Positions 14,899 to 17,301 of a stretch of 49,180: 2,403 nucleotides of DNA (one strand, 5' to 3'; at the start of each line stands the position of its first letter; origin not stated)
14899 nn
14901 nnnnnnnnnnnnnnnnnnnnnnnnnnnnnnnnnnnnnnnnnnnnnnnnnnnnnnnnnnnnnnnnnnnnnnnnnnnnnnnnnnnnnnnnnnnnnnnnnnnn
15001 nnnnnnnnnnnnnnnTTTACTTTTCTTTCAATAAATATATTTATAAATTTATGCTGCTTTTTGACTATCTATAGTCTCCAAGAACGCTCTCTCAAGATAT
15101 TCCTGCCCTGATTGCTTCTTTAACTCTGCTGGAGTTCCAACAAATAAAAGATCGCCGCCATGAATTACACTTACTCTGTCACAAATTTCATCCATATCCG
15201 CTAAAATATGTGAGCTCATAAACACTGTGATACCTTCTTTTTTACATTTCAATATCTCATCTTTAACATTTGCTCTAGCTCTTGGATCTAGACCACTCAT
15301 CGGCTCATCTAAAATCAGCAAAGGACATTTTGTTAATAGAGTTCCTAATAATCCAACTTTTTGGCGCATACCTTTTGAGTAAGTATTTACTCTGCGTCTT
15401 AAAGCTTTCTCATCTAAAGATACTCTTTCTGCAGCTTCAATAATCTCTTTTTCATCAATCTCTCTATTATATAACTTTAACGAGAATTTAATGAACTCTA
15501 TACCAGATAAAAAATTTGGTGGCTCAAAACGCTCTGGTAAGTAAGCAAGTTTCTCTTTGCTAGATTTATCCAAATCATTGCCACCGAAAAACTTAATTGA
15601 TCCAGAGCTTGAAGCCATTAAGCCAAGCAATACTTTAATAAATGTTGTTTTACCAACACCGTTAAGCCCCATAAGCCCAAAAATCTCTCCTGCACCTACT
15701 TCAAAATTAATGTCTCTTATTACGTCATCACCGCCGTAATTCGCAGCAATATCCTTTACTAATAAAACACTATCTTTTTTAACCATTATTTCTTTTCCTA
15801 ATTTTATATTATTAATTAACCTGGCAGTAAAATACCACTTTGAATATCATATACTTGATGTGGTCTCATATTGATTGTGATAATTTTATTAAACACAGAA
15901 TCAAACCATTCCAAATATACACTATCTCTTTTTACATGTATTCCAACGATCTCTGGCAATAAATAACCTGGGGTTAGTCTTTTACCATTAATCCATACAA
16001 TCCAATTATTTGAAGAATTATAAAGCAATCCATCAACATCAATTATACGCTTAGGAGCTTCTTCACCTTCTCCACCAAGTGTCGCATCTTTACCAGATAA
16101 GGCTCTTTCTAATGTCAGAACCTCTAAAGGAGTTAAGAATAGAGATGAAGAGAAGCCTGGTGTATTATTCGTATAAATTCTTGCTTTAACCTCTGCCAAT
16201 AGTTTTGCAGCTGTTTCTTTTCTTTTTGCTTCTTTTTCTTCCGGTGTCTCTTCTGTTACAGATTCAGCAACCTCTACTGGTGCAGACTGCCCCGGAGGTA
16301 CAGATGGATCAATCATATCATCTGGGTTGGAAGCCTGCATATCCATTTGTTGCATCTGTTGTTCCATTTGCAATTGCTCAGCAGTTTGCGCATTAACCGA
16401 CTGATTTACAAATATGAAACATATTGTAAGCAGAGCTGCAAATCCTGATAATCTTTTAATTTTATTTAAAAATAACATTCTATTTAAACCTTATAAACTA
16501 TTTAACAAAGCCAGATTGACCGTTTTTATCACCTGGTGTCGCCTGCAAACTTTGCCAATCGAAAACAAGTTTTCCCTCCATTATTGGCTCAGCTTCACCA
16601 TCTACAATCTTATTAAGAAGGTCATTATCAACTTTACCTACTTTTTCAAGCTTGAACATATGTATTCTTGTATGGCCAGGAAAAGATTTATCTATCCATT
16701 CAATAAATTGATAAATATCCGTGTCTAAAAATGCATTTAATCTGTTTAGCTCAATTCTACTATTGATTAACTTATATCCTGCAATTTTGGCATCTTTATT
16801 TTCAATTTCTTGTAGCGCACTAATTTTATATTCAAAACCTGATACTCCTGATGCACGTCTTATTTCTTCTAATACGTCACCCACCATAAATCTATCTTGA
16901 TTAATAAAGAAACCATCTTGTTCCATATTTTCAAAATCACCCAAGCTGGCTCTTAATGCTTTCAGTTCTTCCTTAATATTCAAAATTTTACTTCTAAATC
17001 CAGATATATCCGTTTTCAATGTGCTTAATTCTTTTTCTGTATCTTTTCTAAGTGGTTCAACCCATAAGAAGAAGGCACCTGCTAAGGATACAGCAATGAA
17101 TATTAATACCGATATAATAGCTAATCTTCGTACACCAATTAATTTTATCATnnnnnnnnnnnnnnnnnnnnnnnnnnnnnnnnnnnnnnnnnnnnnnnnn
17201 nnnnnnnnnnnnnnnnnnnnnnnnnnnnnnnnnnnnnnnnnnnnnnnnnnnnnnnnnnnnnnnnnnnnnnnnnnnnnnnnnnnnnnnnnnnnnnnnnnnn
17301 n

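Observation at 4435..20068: Type IVa-pilus-like island with a non-canonical parts list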

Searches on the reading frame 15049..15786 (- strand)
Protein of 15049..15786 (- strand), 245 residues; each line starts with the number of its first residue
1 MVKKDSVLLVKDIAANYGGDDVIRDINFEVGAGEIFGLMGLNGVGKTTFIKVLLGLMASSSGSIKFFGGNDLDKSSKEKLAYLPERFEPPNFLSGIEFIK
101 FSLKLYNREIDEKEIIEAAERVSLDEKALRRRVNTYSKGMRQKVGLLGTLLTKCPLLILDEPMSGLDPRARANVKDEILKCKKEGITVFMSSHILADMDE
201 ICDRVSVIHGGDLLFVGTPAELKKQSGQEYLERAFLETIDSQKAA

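Call 4: search_protein_families(library=pfam, max_evalue=0.01, proteins=[window:15049-15786:-])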
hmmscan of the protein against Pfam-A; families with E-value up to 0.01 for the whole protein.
window:15049-15786:- (245 aa): 2 families
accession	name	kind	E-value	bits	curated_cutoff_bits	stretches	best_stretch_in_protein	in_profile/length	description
PF00005.33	ABC_tran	-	1.1e-24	88.1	25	1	24-163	2-136/137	ABC transporter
PF13304.12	AAA_21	-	2.1e-14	54.7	27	1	134-194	236-299/304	AAA domain, putative AbiEii toxin, Type IV TA system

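Call 6: search_protein_families(library=ncbifam, max_evalue=0.001, proteins=[window:15049-15786:-])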
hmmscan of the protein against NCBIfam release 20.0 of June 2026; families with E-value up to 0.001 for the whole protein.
window:15049-15786:- (245 aa): 187 families (the best 25 are shown)
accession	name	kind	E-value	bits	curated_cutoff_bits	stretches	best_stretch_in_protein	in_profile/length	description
TIGR01188.1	drrA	subfamily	1.6e-47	162.3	312.45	1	17-233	3-222/302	daunorubicin resistance ABC transporter, ATP-binding protein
NF033858.1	ABC2_perm_RbbA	equivalog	8.3e-43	146.4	1050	1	6-243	265-505/909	ribosome-associated ATPase/putative transporter RbbA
TIGR03740.1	galliderm_ABC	subfamily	8e-41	140.2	309.75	1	9-237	2-220/223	lantibiotic protection ABC transporter ATP-binding subunit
TIGR03522.1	GldA_ABC_ATP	equivalog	1.7e-39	136.1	402.6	1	8-242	3-239/301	gliding motility-associated ABC transporter ATP-binding subunit GldA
TIGR03864.1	PQQ_ABC_ATP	hypoth_equivalog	1.7e-33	116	302.25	1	8-237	2-234/236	ABC transporter, ATP-binding subunit, PQQ-dependent alcohol dehydrogenase system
TIGR04521.1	ECF_ATPase_2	equivalog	3e-33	115.1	330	1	22-226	20-236/279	energy-coupling factor transporter ATPase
TIGR02315.1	ABC_phnC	equivalog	3.9e-31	108.3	266.1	2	94-226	106-237/243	phosphonate ABC transporter ATP-binding protein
TIGR01186.1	proV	subfamily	5.3e-31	108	326.6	1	18-240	4-234/363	betaine/proline/choline family ABC transporter ATP-binding protein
NF010059.0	PRK13536.1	equivalog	4e-30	104.7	549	1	10-224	46-263/342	nodulation factor ABC transporter ATP-binding protein NodI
NF047568.1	PSM_export_PmtC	equivalog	7.3e-30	104.4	375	1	10-213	3-198/290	phenol-soluble modulin export ABC transporter ATP-binding protein PmtC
TIGR04406.1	LPS_export_lptB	equivalog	3.5e-29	101.8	240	1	8-231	2-233/239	LPS export ABC transporter ATP-binding protein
NF010060.0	PRK13537.1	equivalog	5.7e-29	101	521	1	6-224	14-235/314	nodulation factor ABC transporter ATP-binding protein NodI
TIGR01288.1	nodI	equivalog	2.4e-28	99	424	1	12-222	9-222/303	nodulation factor ABC transporter ATP-binding protein NodI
TIGR03410.1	urea_trans_UrtE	equivalog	2.9e-28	98.9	285.8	1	9-231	2-228/230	urea ABC transporter ATP-binding subunit UrtE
NF043075.1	MMSYN1_0197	equivalog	1.7e-27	96.3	550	1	7-228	2-226/341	spermidine/putrescine ABC transporter ATP-binding protein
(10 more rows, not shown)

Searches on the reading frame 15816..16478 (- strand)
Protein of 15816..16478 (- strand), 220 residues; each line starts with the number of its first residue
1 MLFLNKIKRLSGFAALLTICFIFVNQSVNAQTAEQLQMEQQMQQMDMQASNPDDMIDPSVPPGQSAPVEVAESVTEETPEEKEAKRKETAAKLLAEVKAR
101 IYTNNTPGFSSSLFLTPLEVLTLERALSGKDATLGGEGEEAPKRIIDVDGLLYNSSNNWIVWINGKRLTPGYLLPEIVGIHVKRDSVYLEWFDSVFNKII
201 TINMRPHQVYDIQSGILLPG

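Call 4: search_protein_families(library=pfam, max_evalue=0.01, proteins=[window:15816-16478:-])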
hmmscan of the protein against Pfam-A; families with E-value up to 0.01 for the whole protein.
window:15816-16478:- (220 aa): 0 families

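Call 6: search_protein_families(library=ncbifam, max_evalue=0.001, proteins=[window:15816-16478:-])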
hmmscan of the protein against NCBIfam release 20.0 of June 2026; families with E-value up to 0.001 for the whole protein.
window:15816-16478:- (220 aa): 0 families

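Call 51: search_solved_structures(query=A4, max_evalue=10)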
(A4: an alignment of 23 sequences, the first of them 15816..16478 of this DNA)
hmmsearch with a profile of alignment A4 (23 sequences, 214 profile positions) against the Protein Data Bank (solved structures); distinct sequences matched with E-value up to 10: 4.
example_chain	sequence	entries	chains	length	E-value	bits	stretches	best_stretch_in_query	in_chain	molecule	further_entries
5cyb_A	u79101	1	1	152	0.094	16.2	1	1-65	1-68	Lipoprotein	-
1qni_A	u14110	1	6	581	1.3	12.5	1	94-161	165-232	NITROUS-OXIDE REDUCTASE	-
9f8x_A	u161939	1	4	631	1.6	12.2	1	94-161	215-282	Nitrous-oxide reductase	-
9mgw_3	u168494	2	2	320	8.9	9.7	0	26-104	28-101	LHCA3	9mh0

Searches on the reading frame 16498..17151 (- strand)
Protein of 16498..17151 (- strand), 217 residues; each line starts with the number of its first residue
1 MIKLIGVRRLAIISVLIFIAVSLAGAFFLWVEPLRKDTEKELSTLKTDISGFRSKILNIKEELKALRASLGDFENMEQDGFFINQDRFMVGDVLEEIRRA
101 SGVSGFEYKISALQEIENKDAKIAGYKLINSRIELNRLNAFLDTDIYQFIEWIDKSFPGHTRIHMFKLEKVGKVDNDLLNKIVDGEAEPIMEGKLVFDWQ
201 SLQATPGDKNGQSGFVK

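Call 4: search_protein_families(library=pfam, max_evalue=0.01, proteins=[window:16498-17151:-])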
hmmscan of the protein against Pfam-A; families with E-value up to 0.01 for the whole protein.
window:16498-17151:- (217 aa): 0 families

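Call 6: search_protein_families(library=ncbifam, max_evalue=0.001, proteins=[window:16498-17151:-])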
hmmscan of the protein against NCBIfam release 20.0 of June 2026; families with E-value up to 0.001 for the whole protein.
window:16498-17151:- (217 aa): 0 families

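Call 50: search_solved_structures(query=A3, max_evalue=10)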
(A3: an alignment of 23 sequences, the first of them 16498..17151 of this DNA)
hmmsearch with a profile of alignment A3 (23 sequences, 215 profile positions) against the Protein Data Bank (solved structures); distinct sequences matched with E-value up to 10: 24.
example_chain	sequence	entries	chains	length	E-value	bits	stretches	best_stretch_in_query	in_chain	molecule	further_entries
1wpa_A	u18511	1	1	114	0.32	13.6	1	37-78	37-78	Occludin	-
7o97_A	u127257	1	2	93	0.32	13.6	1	37-71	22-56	hypothetical protein UY81_C0065G0003 from Candidatus Giovannonibacteria bacterium converte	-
3g7c_A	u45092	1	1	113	0.33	13.6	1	37-78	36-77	Occludin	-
8qox_B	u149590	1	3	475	0.51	13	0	36-72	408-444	Conserved membrane protein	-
4jzl_A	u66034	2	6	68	0.58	12.8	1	32-88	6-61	B-cell receptor-associated protein 31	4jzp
3tnu_B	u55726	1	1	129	0.6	12.7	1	40-72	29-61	Keratin, type II cytoskeletal 5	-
7yfj_A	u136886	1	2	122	1.1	11.8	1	32-79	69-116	Pre-mRNA-splicing regulator WTAP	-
2zaf_A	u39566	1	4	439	1.4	11.6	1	29-117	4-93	Nitroalkane oxidase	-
6jfv_B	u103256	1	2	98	1.4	11.6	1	43-72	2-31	Keratin, type II cytoskeletal 5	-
2reh_A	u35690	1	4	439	1.4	11.6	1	29-117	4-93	Nitroalkane oxidase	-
2c0u_A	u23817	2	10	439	1.4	11.6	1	29-117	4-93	NITROALKANE OXIDASE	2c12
3d9f_A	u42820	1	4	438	1.6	11.4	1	30-117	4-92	Nitroalkane oxidase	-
3d9d_A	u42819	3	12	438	1.6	11.4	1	30-117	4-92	Nitroalkane oxidase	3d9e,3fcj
3d9g_A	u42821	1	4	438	1.6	11.4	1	30-117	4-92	Nitroalkane oxidase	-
4tko_B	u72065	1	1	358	1.6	11.3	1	35-78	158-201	EmrA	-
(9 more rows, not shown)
